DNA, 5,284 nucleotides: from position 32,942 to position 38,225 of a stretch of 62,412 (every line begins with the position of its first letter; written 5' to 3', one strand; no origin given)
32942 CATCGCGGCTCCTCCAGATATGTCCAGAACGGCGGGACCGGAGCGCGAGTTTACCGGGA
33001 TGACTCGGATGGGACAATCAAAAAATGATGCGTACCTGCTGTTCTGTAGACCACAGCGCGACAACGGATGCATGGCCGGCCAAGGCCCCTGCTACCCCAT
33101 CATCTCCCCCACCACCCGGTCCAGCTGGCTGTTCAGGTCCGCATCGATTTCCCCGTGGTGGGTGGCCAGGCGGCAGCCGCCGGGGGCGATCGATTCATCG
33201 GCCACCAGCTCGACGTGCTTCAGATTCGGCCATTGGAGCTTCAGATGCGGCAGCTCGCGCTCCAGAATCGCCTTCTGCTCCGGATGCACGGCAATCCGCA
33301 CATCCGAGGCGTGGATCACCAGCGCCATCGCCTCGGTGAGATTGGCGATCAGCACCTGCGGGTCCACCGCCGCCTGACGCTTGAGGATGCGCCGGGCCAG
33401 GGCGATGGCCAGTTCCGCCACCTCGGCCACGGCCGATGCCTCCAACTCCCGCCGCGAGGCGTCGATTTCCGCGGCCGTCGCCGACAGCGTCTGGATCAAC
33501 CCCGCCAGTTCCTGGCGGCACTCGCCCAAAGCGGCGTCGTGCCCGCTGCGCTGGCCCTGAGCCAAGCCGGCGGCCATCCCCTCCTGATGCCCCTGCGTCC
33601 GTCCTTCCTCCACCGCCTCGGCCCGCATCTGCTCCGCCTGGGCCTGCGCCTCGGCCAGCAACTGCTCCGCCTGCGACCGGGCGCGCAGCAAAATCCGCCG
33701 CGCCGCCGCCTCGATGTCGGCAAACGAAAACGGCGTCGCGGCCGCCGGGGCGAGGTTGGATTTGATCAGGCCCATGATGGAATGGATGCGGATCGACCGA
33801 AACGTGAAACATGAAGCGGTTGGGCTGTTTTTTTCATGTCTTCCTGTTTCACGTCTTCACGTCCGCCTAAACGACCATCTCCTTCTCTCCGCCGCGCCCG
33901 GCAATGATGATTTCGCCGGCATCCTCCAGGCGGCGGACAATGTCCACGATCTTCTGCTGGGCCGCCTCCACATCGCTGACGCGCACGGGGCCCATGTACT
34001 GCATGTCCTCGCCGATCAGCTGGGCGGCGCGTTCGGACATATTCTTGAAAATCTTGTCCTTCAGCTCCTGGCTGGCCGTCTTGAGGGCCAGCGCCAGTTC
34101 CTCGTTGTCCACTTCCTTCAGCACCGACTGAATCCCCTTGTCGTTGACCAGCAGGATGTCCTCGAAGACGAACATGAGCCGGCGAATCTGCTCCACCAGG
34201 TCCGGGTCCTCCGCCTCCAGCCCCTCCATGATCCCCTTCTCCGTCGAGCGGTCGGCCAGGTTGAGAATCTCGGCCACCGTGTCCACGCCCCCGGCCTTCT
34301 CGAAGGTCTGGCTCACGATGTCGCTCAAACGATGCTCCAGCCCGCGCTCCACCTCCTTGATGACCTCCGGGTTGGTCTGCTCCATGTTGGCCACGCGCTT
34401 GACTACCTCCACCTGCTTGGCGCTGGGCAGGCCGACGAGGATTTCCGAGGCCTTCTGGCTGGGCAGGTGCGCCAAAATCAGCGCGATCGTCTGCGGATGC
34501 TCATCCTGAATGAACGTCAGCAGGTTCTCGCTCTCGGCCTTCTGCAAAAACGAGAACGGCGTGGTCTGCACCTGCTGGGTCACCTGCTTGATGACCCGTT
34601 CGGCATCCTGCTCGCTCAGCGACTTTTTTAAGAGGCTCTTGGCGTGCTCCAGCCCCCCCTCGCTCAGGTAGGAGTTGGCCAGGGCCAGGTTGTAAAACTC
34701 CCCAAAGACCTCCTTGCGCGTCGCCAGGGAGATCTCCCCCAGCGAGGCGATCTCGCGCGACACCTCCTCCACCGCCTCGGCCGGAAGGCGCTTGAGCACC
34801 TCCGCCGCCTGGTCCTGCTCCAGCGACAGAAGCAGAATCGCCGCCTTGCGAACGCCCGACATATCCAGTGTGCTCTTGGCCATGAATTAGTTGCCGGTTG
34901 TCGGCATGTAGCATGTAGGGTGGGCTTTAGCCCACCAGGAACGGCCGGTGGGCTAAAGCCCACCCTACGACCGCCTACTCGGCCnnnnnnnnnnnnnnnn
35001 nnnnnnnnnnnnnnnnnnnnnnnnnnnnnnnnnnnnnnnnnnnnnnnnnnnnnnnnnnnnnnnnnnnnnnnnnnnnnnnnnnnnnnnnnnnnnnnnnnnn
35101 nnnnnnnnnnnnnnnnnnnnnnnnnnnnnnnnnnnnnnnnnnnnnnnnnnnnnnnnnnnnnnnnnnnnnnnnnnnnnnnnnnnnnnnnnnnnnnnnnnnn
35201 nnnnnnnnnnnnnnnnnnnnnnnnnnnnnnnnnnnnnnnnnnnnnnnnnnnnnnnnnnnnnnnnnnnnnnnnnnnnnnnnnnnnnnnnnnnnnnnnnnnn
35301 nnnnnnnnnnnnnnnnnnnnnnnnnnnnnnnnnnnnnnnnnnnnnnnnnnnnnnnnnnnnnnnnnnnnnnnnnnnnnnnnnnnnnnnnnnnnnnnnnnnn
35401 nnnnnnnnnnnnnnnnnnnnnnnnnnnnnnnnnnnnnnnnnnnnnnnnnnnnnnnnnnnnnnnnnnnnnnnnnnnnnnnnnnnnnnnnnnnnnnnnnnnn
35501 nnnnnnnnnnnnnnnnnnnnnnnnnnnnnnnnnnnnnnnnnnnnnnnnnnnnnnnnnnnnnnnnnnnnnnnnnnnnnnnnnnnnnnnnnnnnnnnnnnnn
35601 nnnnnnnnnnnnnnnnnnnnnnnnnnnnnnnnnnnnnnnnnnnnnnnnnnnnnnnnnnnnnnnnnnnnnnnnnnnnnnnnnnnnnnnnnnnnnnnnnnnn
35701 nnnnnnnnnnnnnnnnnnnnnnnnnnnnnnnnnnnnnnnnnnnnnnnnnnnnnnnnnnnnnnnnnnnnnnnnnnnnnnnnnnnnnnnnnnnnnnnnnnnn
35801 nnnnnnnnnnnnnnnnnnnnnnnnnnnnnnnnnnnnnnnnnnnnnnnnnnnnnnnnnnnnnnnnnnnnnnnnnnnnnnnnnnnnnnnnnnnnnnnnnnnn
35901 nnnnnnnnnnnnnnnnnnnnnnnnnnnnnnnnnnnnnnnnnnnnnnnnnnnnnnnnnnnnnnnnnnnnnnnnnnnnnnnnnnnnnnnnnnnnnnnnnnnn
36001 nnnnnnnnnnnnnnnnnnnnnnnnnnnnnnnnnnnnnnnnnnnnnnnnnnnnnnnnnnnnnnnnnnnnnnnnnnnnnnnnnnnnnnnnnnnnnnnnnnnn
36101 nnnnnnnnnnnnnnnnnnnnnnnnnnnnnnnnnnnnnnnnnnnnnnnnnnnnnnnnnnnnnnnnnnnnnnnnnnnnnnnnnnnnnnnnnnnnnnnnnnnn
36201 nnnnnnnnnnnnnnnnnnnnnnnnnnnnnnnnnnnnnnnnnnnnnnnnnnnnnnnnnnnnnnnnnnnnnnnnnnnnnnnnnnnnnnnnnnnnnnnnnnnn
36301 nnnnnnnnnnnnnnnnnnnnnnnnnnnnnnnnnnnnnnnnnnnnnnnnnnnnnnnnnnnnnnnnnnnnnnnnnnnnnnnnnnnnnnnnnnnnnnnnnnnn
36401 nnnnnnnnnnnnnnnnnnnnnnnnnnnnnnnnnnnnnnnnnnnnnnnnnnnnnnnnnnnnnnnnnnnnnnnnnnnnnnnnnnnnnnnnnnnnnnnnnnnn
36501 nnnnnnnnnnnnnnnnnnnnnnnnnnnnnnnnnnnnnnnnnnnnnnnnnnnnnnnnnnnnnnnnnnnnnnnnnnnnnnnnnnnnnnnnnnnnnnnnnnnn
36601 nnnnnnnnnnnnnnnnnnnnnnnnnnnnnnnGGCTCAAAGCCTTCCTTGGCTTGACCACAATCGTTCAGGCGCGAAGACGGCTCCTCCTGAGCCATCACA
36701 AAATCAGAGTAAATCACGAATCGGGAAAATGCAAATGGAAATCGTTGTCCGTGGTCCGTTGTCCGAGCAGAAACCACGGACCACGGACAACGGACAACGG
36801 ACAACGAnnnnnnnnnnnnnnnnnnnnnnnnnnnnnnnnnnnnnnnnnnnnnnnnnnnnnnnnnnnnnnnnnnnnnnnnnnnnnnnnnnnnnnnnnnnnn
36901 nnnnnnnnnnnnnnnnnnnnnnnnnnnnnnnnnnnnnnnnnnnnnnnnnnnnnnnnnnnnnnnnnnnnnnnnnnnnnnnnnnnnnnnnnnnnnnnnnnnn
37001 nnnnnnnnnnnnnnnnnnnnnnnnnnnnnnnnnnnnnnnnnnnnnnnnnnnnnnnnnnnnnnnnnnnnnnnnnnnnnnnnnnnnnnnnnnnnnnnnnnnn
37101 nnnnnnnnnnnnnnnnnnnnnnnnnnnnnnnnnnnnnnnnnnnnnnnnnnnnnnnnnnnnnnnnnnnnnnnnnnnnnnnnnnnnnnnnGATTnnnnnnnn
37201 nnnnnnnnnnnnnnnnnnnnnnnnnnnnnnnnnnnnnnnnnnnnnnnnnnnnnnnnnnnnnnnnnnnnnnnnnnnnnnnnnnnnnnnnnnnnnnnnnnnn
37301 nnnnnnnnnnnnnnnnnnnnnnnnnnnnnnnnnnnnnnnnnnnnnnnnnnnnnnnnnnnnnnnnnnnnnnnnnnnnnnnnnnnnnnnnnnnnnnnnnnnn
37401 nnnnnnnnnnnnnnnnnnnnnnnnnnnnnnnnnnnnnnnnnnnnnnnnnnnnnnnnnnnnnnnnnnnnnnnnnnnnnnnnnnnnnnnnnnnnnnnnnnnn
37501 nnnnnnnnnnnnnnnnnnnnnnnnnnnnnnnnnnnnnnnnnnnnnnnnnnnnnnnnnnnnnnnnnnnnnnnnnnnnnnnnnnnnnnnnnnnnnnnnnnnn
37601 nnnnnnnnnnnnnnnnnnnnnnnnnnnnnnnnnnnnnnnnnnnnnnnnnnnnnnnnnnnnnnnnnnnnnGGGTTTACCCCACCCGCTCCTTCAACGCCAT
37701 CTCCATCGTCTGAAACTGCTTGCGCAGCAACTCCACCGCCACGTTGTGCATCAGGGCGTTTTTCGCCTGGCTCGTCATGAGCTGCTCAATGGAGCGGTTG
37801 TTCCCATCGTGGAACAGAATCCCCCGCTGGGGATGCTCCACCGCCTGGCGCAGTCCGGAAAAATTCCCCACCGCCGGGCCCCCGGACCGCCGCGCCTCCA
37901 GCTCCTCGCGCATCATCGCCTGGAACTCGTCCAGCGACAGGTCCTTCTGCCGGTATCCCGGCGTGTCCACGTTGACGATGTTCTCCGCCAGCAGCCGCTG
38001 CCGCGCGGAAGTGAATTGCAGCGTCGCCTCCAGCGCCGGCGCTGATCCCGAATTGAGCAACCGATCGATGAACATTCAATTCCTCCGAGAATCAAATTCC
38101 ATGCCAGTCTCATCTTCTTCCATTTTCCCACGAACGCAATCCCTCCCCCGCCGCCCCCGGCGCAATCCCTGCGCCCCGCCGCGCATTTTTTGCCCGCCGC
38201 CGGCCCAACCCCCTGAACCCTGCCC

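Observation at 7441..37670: Window-wide design rule: intergenic hairpins whose arms are tandem heptanucleotides (STRR-like), in several sequence families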

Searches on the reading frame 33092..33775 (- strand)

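Call 10: search_protein_families(library=pfam, proteins=[window:33092-33775:-])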
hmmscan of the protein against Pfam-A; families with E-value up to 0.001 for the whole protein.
window:33092-33775:- (227 aa): 2 families
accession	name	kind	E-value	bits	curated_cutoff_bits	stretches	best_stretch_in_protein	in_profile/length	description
PF02108.21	FliH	-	1.2e-23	83.8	24.1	1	94-221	4-128/128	Flagellar assembly protein FliH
PF06188.17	HrpE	-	0.00036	20.9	23.5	0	24-66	31-73/191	HrpE/YscL/FliH and V-type ATPase subunit E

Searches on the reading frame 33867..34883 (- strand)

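Call 11: search_protein_families(library=pfam, proteins=[window:33867-34883:-])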
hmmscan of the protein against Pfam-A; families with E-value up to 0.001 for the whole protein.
window:33867-34883:- (338 aa): 4 families
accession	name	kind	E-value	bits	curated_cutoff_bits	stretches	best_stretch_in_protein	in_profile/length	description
PF01706.21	FliG_C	-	1.6e-46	157.5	23.3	1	221-327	2-108/108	FliG C-terminal domain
PF14842.11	FliG_N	-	2.1e-39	134.8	25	2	8-110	2-104/104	FliG N-terminal domain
PF14841.11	FliG_M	-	2e-35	121.3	25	2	119-192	2-75/76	FliG middle domain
PF03448.22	MgtE_N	-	1.2e-08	35.8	25.9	0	87-164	11-85/102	MgtE intracellular N domain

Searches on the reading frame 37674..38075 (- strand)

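Call 11: search_protein_families(library=pfam, proteins=[window:37674-38075:-])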
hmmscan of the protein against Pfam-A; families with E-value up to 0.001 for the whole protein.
window:37674-38075:- (133 aa): 0 families

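Call 20: search_protein_families(library=ncbifam, proteins=[window:37674-38075:-], max_evalue=0.01)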
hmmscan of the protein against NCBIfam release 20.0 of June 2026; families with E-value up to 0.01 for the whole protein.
window:37674-38075:- (133 aa): 15 families
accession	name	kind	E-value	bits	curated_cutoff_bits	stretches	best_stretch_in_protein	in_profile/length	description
TIGR01396.1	FlgB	equivalog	4.6e-16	59.2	59.05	1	15-129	8-131/131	flagellar basal body rod protein FlgB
NF004654.1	PRK06004.1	equivalog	1.6e-11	45.2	142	1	15-128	2-124/126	flagellar basal body rod protein FlgB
NF009270.0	PRK12627.1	equivalog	3.2e-11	43.7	128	1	20-127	16-124/128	FlgB family protein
NF009266.0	PRK12623.1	equivalog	2.4e-10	40.5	144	1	14-126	15-128/133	flagellar basal body rod protein FlgB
NF009264.0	PRK12621.1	equivalog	7e-10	39.4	163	1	19-128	16-131/136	flagellar basal body rod protein FlgB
NF009328.0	PRK12685.1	equivalog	3.3e-09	37.1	169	1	17-129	14-114/116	flagellar basal body rod protein FlgB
NF004653.1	PRK06003.1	equivalog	6.7e-07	29.8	153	1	19-125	14-120/126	flagellar basal body rod protein FlgB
NF009265.0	PRK12622.1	equivalog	2.9e-06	27.5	145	1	19-129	15-135/135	flagellar basal body rod protein FlgB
NF009263.0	PRK12620.1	equivalog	5e-06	26.5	158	1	19-57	16-51/133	flagellar basal body rod protein FlgB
NF009275.1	PRK12632.1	equivalog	6.9e-06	26.5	170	1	18-56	14-52/130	flagellar basal body rod protein FlgC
TIGR02490.1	flgF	equivalog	8.6e-05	22.2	178.5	1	20-58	9-47/218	flagellar basal-body rod protein FlgF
NF009262.0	PRK12619.1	equivalog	0.0002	21.8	183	1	24-129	21-128/130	flagellar basal body rod protein FlgB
NF005280.0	PRK06797.1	equivalog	0.00083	19.9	106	0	21-51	14-44/135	flagellar basal body rod protein FlgB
TIGR03506.1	FlgEFG_subfam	subfamily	0.0024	17.6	70.25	1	19-63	10-51/351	flagellar hook-basal body complex protein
NF005527.0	PRK07182.1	equivalog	0.0044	17.1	211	0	18-55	15-49/148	flagellar basal body rod protein FlgB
